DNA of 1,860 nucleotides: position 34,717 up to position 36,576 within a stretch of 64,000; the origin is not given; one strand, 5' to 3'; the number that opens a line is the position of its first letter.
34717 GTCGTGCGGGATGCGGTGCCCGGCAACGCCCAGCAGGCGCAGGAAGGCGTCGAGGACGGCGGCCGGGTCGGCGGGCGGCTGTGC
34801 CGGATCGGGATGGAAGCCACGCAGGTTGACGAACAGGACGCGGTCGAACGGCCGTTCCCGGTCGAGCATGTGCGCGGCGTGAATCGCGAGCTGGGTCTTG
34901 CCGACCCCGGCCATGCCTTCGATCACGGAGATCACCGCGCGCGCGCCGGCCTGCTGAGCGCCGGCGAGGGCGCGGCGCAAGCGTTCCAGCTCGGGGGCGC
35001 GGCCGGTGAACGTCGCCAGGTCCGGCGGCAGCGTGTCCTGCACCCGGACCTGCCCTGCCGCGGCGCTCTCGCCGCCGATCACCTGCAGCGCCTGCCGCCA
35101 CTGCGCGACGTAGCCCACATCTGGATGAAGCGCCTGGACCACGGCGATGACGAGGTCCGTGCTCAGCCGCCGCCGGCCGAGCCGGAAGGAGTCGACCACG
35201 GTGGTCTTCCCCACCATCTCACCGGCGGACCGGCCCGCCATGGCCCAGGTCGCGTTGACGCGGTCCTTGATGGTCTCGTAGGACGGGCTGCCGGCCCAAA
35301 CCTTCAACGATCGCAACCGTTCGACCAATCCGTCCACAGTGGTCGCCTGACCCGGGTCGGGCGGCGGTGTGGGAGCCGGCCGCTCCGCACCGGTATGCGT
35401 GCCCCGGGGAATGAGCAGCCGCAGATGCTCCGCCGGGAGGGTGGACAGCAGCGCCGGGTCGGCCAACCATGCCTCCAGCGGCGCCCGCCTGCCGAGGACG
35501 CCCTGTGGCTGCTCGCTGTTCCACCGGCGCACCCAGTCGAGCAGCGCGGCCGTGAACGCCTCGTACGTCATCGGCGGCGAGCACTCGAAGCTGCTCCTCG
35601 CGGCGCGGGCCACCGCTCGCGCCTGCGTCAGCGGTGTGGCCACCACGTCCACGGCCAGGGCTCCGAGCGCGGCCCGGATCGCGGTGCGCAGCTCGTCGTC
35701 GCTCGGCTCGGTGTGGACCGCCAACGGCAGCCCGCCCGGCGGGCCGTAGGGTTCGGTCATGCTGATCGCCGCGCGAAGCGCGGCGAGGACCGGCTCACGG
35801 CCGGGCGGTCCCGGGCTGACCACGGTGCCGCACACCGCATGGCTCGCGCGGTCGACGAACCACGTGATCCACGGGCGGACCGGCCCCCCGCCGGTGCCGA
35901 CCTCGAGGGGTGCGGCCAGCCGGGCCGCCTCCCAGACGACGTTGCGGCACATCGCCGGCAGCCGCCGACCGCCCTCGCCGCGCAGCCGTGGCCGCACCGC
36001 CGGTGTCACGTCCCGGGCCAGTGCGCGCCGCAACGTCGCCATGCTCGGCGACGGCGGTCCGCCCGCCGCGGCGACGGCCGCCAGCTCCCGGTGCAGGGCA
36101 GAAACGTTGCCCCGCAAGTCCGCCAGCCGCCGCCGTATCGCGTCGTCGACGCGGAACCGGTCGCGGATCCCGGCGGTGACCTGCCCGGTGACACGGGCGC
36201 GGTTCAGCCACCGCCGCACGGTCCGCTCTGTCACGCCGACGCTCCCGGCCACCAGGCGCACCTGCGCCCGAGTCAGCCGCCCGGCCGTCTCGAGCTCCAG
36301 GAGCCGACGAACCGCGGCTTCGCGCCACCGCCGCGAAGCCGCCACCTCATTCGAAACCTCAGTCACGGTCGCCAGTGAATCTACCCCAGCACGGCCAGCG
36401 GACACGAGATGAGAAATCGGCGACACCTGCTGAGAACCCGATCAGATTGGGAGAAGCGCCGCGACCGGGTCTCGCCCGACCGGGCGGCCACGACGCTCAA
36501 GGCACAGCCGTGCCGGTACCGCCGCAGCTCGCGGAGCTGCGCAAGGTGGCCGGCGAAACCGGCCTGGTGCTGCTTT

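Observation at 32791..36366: Domesticated, catalytically dead TnsB/Mu-like transposase fused to an NLR-like HTH-NB-ARC-TPR protein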

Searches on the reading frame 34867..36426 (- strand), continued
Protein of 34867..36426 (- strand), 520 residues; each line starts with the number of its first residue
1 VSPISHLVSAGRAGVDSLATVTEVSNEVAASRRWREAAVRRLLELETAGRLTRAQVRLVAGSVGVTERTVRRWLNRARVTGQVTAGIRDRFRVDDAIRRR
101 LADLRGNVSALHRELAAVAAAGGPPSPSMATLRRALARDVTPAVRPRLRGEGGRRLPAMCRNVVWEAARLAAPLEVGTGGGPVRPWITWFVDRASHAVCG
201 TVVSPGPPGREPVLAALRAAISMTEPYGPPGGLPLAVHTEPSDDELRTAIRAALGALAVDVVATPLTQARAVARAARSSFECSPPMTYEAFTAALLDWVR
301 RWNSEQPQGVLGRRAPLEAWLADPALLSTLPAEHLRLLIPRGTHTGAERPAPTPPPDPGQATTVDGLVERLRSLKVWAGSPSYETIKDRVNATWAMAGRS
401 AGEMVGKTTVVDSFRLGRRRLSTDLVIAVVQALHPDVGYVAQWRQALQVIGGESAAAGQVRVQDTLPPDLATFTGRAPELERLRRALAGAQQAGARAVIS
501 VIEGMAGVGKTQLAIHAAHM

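Call 55: find_encoding_contigs(protein=P0205, flank=5000, max_places=3)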
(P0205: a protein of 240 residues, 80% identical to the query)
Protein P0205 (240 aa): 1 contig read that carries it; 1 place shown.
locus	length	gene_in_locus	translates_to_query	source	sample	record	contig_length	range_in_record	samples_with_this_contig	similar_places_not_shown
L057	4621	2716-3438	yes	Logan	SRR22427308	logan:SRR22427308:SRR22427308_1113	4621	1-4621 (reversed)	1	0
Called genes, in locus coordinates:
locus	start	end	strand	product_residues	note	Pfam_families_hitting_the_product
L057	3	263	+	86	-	?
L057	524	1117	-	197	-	PF14024:DUF4240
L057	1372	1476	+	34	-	-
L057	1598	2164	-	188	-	-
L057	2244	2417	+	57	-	-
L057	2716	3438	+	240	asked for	PF13384:HTH_23 (faint)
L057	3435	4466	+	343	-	PF00144:Beta-lactamase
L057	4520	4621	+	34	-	?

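Call 56: find_encoding_contigs(protein=P0033, flank=5000, max_places=3)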
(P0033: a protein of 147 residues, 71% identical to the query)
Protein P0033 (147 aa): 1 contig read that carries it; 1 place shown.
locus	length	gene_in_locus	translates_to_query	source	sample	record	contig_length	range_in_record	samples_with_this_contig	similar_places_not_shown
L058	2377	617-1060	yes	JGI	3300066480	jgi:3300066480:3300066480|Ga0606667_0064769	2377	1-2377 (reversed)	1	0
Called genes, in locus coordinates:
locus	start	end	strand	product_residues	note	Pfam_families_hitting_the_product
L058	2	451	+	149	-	?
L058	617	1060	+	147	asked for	-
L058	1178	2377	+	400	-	?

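Call 59: find_encoding_contigs(protein=P0155, flank=10000, max_places=3)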
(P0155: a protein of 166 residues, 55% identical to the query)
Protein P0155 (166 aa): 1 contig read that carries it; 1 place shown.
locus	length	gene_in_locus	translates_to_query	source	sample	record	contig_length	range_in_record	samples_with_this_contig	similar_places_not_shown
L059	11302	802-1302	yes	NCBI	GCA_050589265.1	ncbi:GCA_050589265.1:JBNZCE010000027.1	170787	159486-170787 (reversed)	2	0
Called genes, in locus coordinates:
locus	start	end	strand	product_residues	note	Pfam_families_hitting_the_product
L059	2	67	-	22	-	?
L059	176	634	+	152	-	-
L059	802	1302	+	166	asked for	-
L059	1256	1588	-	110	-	-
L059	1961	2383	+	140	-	-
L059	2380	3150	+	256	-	PF13191:AAA_16 (faint), PF13401:AAA_22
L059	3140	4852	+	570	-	-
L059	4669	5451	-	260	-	-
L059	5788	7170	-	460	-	PF13560:HTH_31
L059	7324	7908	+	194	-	-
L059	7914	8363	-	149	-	-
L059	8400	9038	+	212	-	-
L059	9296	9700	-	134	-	-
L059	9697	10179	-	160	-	PF13443:HTH_26 (faint), PF13560:HTH_31, PF01381:HTH_3, PF12844:HTH_19 (weak)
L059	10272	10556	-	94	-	-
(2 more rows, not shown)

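Call 60: find_encoding_contigs(protein=P0208, flank=10000, max_places=3)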
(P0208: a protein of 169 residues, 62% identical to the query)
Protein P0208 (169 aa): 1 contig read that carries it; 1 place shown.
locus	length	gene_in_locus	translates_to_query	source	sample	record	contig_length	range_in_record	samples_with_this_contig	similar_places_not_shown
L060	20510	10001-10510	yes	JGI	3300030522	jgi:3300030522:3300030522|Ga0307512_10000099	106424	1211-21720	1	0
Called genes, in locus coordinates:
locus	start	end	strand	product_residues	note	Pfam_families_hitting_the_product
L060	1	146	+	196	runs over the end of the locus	-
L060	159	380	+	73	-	-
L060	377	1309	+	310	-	PF07505:DUF5131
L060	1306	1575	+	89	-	-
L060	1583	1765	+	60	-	-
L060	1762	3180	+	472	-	-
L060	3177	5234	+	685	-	PF03496:ADPrib_exo_Tox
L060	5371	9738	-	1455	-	PF08751:TrwC, PF13245:AAA_19, PF13604:AAA_30, PF01443:Viral_helicase1 (weak)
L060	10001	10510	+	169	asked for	-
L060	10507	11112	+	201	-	-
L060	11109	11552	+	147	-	-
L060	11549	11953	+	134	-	PF13191:AAA_16 (weak), PF13401:AAA_22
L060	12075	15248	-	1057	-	PF00931:NB-ARC (weak), PF25000:DUF7779 (weak), PF13174:TPR_6 (faint), PF24885:TPR_NPHP3 (faint), PF13424:TPR_12 (weak), PF13374:TPR_10, PF13424:TPR_12, PF13374:TPR_10 (weak)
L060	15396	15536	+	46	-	-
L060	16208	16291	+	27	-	-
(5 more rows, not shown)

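Call 81: search_protein_families(library=pfam, proteins=[L009:2-1321:+, L009:5194-5988:+, L009:7455-8645:+, L009:8822-9316:-, L009:9347-9886:+, L009:13392-14849:-, L009:16160-17122:+, L009:17123-17980:+], max_evalue=0.001)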
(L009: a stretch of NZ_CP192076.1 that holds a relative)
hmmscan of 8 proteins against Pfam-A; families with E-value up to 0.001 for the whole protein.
L009:2-1321:+ (439 aa): 1 family
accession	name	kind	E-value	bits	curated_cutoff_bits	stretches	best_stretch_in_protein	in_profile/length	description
PF01547.30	SBP_bac_1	-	1.4e-31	111.1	26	1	54-335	15-303/307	Bacterial extracellular solute-binding protein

L009:5194-5988:+ (264 aa): 2 families
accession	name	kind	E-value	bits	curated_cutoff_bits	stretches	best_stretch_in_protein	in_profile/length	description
PF13424.12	TPR_12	-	1.3e-06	28.9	30.1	1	87-152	8-76/77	Tetratricopeptide repeat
PF07719.23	TPR_2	-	0.00038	20.8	27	0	126-151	6-31/34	Tetratricopeptide repeat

L009:7455-8645:+ (396 aa): 1 family
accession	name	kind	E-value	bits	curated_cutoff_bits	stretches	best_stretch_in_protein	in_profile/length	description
PF07690.21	MFS_1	-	5.4e-36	124.7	33.4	1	20-326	1-321/347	Major Facilitator Superfamily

L009:8822-9316:- (164 aa): 1 family
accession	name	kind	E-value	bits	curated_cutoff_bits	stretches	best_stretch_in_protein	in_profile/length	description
PF08592.16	Anthrone_oxy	-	0.00079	20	27.3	1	57-152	7-104/106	Anthrone oxygenase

L009:9347-9886:+ (179 aa): 3 families
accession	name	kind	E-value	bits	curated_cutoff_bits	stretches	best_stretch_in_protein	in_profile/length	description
PF13305.11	TetR_C_33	-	6.7e-13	49.6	26.8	1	88-169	3-95/103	Tetracyclin repressor-like, C-terminal domain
PF00440.29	TetR_N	-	3.8e-10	39.8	24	1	21-68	1-47/47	Bacterial regulatory proteins, tetR family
PF12083.13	DUF3560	-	0.00089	19.8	27.2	0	13-62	5-54/124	Domain of unknown function (DUF3560)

L009:13392-14849:- (485 aa): 3 families
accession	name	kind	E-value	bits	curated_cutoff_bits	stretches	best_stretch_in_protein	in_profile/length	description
PF00480.26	ROK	-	4.3e-54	184.5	22.9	1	140-452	2-293/294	ROK family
PF13412.12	HTH_24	-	1.5e-06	28.1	21.9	1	74-114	8-48/48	Winged helix-turn-helix DNA-binding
PF12802.13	MarR_2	-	2.7e-05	24.7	27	1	73-114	9-51/61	MarR family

L009:16160-17122:+ (320 aa): 1 family
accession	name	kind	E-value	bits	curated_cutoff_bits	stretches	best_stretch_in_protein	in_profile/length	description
PF00528.27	BPD_transp_1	-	3.5e-19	69.7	26.4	1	114-315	2-178/184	Binding-protein-dependent transport system inner membrane component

L009:17123-17980:+ (285 aa): 1 family
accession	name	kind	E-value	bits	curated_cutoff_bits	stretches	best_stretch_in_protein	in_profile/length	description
PF00528.27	BPD_transp_1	-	2.5e-13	50.6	26.4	1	98-275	5-178/184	Binding-protein-dependent transport system inner membrane component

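Call 94: find_homologous_proteins(query=P0033)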
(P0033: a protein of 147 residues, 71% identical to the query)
Query P0033 (147 aa): 13 proteins with E <= 0.001 among 334 candidates.
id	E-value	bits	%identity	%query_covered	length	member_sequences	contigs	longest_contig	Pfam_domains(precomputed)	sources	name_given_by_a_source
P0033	1.3e-90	319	100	100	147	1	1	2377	-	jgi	jgi:hypothetical protein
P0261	5.6e-40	154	66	74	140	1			-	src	-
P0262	3.0e-39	152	70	66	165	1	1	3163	-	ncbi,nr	ncbi:MAG: hypothetical protein QOD41_263, partial [Cryptosporangiaceae bacterium]|nr:hypothetical pr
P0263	4.2e-39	152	74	65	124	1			-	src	-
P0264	2.7e-38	149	71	67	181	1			PF13191.13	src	-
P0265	4.7e-38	148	70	66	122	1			-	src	-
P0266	1.3e-37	147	71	65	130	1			-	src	-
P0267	2.0e-37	146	69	68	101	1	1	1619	-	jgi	jgi:hypothetical protein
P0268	3.7e-37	145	73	61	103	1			-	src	-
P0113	2.7e-29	120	66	59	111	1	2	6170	-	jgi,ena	jgi:hypothetical protein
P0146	8.1e-26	108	56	63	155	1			-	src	-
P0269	1.0e-25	108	61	67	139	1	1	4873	-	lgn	-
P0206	3.4e-15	74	73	33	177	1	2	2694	PF13191.13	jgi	jgi:hypothetical protein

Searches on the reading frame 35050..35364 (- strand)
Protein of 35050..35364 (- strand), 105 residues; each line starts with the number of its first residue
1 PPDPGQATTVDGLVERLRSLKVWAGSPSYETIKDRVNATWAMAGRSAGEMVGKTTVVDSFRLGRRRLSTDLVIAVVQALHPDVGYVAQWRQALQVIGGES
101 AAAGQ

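Call 76: search_solved_structures(query=A4, max_evalue=10)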
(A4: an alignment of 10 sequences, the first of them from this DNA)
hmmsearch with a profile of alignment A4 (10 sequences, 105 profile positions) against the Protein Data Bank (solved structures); distinct sequences matched with E-value up to 10: 5.
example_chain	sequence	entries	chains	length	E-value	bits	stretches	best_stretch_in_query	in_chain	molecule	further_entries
2dg8_A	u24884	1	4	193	0.98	12.6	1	3-47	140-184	putative tetR-family transcriptional regulatory protein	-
8tm9_A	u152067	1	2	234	1.2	12.3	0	10-47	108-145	D_3_633_8x peptide bound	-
3tny_A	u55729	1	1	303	1.5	12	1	14-40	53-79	YfiY (ABC transport system substrate-binding protein)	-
8tlp_A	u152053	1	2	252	1.6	11.9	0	10-47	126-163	D_3_633_8x, no peptide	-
6w2v_A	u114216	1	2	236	3.2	10.9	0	8-53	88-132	Junction 23 DHR14-DHR18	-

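Call 77: search_protein_families(library=pfam, alignment_id=A4, max_evalue=10)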
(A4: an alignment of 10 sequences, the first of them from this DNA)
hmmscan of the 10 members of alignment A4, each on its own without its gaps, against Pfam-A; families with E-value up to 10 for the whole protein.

A. member 1, seq(105 aa): 0 families

B. families by the number of members that match (of 10 scanned): 1 family
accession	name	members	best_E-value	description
PF13560.12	HTH_31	1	1.9e-05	Helix-turn-helix domain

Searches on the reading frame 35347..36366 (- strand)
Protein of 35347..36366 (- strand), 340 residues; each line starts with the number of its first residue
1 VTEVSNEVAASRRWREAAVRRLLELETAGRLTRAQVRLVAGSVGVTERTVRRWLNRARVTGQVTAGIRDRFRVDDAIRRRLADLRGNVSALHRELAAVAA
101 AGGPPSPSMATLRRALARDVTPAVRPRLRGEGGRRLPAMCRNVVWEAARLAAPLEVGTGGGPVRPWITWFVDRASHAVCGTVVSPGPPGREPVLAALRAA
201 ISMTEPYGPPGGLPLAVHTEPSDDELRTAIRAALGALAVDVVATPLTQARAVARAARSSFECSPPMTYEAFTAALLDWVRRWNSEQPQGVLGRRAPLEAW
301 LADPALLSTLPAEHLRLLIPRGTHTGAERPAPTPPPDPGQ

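Call 43: search_solved_structures(query=A3, max_evalue=1)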
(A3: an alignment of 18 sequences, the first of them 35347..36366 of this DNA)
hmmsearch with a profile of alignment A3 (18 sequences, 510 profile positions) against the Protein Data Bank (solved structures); distinct sequences matched with E-value up to 1: 91 (the best 60 are shown).
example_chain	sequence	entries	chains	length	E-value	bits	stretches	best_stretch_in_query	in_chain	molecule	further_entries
7svw_A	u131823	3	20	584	3.2e-24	88.8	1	137-435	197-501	TnsB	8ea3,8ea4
8rdu_R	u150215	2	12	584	3.2e-24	88.8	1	137-435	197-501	TnsB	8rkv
8aa5_AP1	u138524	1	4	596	3.4e-24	88.7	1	137-435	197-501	TnsB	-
9y7b_A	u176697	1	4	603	6.4e-14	54.8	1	159-469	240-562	IF3A Tn6677 TnsB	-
30jv_A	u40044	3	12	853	5.8e-13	51.7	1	161-365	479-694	TnsA endonuclease N-terminal domain-containing protein,TnsB transposase | PseTnsAB artificial fusion protein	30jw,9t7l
30ga_R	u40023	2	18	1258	1.1e-12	50.7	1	161-365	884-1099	Maltose/maltodextrin-binding periplasmic protein,TnsA endonuclease N-terminal domain-conta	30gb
9bw1_M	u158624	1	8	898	6.7e-10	41.6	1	80-313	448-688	Integrase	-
7pik_A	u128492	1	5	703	3.2e-05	26.1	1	205-365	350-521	Transposon Tn7 transposition protein TnsB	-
3vq4_A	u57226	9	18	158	0.0032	19.5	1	212-262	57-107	POL polyprotein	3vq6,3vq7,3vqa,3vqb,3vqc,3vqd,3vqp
3ao1_A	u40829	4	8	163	0.0034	19.4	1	212-262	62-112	POL polyprotein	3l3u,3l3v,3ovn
4y1c_A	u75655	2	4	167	0.0035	19.4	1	212-262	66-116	Integrase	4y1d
1k6y_A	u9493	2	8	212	0.0055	18.8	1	212-262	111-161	Integrase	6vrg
8wf7_A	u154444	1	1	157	0.0089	18.1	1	212-262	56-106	Integrase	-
3zcm_A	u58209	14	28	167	0.01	17.9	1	212-262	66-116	HIV INTEGRASE | INTEGRASE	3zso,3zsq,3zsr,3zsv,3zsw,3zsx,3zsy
4nyf_A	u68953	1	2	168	0.011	17.8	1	213-262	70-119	Integrase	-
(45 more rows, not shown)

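Call 48: predict_structure(alignment_id=A3)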
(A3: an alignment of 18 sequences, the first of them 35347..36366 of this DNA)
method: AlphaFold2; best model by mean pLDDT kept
length: 340 residues; sequences in the alignment: 18
mean_pLDDT: 80.1   pTM: 0.54
mean pLDDT of the five models: 80.1, 75.4, 72.7, 72.8, 71.7
residues with pLDDT >= 90: 141; 70-90: 115; 50-70: 59; < 50: 25
segments of 3 or more residues with pLDDT < 50: 130-140, 321-330
pLDDT, mean of each block of 10 residues (from residue 1): 71 86 93 92 89 92 70 90 87 96 94 90 62 40 85 90 93 90 90 90 68 85 92 84 83 67 79 92 87 87 61 58 39 55
secondary structure, 60 per line:
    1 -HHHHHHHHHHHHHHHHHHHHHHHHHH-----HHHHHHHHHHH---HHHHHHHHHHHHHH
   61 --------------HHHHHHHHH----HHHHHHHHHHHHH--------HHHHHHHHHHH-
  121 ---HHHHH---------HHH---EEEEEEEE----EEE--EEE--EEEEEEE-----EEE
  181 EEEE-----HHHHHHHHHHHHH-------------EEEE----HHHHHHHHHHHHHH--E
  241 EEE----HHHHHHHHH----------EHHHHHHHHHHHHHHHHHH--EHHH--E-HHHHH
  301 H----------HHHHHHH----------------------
elements in order: H2-27 H33-43 H47-60 H75-83 H88-100 H109-119 H124-128 E144-151 E156-158 E161-163 E166-172 E178-184 H190-202 E216-219 H224-237 E240-243 H248-256 H268-285 H296-301 H312-318

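Call 51: fold_search(model_id=the predicted structure, library=pdb)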
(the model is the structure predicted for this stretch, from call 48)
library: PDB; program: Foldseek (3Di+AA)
matches with E <= 10: 849; with E <= 0.001: 119
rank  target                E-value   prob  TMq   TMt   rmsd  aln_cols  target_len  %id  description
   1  7svw_B                2.2e-13  1.00  0.42  0.33  24.1       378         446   17  Strand-transfer complex of TnsB from ShCAST (released 2022-08-10)
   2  8aa5_AP1              3.3e-12  1.00  0.43  0.34  23.4       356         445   18  Cryo-EM structure of the strand transfer complex of the TnsB transposase (type V-K CRISPR-associated transposon) (released 2022-10-19)
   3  8rdu_R                4.4e-12  1.00  0.44  0.31  23.6       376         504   18  Conformational Landscape of the Type V-K CRISPR-associated TransposonIntegration Assembly CAST V-K composite map (released 2024-06-19)
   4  8ea3_X                4.6e-12  1.00  0.41  0.29  23.7       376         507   17  V-K CAST Transpososome from Scytonema hofmanni, major configuration (released 2022-11-30)
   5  8ea3_W                6.2e-12  1.00  0.40  0.28  23.8       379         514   16  V-K CAST Transpososome from Scytonema hofmanni, major configuration (released 2022-11-30)
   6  8rdu_S                1.2e-11  1.00  0.41  0.29  23.7       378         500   17  Conformational Landscape of the Type V-K CRISPR-associated TransposonIntegration Assembly CAST V-K composite map (released 2024-06-19)
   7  4fcy_A                3.7e-10  1.00  0.38  0.30  25.4       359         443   14  Crystal structure of the bacteriophage Mu transpososome (released 2012-11-07)
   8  4fcy_B                9.1e-10  1.00  0.41  0.30  15.9       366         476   13  Crystal structure of the bacteriophage Mu transpososome (released 2012-11-07)
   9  7pik_B                1.5e-09  1.00  0.40  0.27  24.0       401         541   16  Cryo-EM structure of E. coli TnsB in complex with right end fragment of Tn7 transposon (released 2022-06-15)
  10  7pik_C                1.7e-09  1.00  0.40  0.25  23.1       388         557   18  Cryo-EM structure of E. coli TnsB in complex with right end fragment of Tn7 transposon (released 2022-06-15)
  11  9bw1_M                8.3e-09  1.00  0.38  0.18  23.9       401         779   15  TnsABCD-DNA transpososome (released 2024-10-16)
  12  8aa5_DP1              9.9e-09  1.00  0.40  0.45   4.4       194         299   21  Cryo-EM structure of the strand transfer complex of the TnsB transposase (type V-K CRISPR-associated transposon) (released 2022-10-19)
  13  8aa5_CP1              1.3e-08  1.00  0.39  0.44   4.9       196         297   21  Cryo-EM structure of the strand transfer complex of the TnsB transposase (type V-K CRISPR-associated transposon) (released 2022-10-19)
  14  7svw_A                2.0e-08  1.00  0.39  0.44   4.9       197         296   19  Strand-transfer complex of TnsB from ShCAST (released 2022-08-10)
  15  8ea3_Z                4.3e-08  1.00  0.39  0.44   4.7       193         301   22  V-K CAST Transpososome from Scytonema hofmanni, major configuration (released 2022-11-30)
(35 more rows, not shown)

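Call 92: search_solved_structures(query=A3, max_evalue=1e-20, show_alignments=1)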
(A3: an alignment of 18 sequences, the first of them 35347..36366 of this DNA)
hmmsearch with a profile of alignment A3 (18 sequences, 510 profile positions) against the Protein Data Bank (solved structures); distinct sequences matched with E-value up to 1e-20: 3.
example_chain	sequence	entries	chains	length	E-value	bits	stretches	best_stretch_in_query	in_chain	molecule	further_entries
7svw_A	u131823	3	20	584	3.2e-24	88.8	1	137-435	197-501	TnsB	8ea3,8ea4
8rdu_R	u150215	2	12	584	3.2e-24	88.8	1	137-435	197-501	TnsB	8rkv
8aa5_AP1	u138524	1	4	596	3.4e-24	88.7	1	137-435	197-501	TnsB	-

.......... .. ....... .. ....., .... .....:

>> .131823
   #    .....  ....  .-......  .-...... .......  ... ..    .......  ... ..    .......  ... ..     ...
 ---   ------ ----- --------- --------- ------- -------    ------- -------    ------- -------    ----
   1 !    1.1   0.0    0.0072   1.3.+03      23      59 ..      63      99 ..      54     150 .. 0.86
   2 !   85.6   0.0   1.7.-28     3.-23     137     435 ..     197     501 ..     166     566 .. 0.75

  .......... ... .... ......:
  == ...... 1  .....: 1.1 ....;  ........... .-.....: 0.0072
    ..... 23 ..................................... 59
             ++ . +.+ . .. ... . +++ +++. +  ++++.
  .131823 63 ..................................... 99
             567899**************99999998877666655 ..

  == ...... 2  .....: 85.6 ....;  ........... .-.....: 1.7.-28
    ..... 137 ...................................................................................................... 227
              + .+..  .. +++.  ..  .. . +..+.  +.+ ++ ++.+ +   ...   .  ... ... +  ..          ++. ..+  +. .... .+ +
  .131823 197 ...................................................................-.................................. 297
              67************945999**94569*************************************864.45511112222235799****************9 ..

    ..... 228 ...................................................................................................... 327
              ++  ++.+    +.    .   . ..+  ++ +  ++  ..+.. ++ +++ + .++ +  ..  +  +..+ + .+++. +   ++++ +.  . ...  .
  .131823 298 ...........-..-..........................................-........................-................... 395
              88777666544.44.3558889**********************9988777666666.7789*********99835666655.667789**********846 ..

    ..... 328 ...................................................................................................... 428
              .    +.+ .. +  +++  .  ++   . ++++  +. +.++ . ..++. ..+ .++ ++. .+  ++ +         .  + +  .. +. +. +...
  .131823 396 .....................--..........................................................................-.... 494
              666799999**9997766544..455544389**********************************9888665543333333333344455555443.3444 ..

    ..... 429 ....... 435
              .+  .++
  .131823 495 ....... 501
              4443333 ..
